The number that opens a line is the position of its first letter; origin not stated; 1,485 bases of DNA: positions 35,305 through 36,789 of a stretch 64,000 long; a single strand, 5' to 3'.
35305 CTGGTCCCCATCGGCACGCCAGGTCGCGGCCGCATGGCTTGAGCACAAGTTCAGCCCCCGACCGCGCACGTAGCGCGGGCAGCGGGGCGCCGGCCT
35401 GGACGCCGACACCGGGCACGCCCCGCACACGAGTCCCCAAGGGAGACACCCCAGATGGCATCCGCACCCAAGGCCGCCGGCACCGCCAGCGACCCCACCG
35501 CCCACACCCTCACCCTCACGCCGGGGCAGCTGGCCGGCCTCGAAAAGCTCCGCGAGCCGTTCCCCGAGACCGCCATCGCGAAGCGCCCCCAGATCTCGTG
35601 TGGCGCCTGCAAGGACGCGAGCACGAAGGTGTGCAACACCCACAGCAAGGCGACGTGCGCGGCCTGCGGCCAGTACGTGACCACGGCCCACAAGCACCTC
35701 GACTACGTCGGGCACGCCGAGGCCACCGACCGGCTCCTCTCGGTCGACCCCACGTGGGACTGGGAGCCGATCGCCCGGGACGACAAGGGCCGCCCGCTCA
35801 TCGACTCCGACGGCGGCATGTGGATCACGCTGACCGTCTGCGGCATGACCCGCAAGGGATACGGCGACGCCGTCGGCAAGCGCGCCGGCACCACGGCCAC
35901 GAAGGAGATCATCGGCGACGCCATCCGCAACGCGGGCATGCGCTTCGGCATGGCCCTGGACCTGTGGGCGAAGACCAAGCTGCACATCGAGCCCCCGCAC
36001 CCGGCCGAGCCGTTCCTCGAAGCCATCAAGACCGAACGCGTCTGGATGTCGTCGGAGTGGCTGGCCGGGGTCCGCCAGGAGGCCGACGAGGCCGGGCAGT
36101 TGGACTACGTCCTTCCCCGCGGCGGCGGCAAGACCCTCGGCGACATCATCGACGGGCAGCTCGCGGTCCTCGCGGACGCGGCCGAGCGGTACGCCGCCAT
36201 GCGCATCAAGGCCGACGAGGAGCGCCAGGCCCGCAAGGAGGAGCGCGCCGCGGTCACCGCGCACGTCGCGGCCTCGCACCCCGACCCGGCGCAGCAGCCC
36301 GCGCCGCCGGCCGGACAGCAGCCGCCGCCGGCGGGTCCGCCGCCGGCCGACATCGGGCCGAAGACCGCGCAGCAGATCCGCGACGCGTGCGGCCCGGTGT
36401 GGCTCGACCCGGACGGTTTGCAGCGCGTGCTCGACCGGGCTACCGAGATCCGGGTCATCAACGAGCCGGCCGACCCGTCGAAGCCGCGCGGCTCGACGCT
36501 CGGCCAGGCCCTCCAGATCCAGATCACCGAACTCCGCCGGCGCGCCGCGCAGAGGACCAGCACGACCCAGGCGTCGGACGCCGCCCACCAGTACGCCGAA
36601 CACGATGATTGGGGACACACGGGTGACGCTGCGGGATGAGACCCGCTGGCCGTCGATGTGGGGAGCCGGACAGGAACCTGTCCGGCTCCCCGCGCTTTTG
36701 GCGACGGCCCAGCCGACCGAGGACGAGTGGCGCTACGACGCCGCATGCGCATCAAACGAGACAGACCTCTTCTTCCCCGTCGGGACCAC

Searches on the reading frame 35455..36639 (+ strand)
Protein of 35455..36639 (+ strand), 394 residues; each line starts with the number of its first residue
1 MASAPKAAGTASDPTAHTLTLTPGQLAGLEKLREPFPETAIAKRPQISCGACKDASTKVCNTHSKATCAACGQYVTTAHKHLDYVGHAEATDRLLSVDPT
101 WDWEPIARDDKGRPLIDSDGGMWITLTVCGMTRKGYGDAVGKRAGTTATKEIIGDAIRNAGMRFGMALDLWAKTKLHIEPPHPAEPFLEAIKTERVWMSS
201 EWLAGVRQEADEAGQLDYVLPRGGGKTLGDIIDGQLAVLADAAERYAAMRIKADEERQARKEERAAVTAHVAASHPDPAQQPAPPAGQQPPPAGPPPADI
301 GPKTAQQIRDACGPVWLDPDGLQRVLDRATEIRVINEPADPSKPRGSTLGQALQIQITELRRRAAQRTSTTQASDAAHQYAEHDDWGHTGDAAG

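Call 131: search_protein_families(library=phrogs, proteins=[window:35455-36639:+], max_evalue=0.00001)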
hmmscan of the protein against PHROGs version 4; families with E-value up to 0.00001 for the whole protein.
window:35455-36639:+ (394 aa): 1 family
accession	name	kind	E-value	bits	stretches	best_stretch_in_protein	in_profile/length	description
phrog_3290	-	DNA, RNA and nucleotide metabolism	3.2e-49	168.4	1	26-182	6-130/192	single strand annealing protein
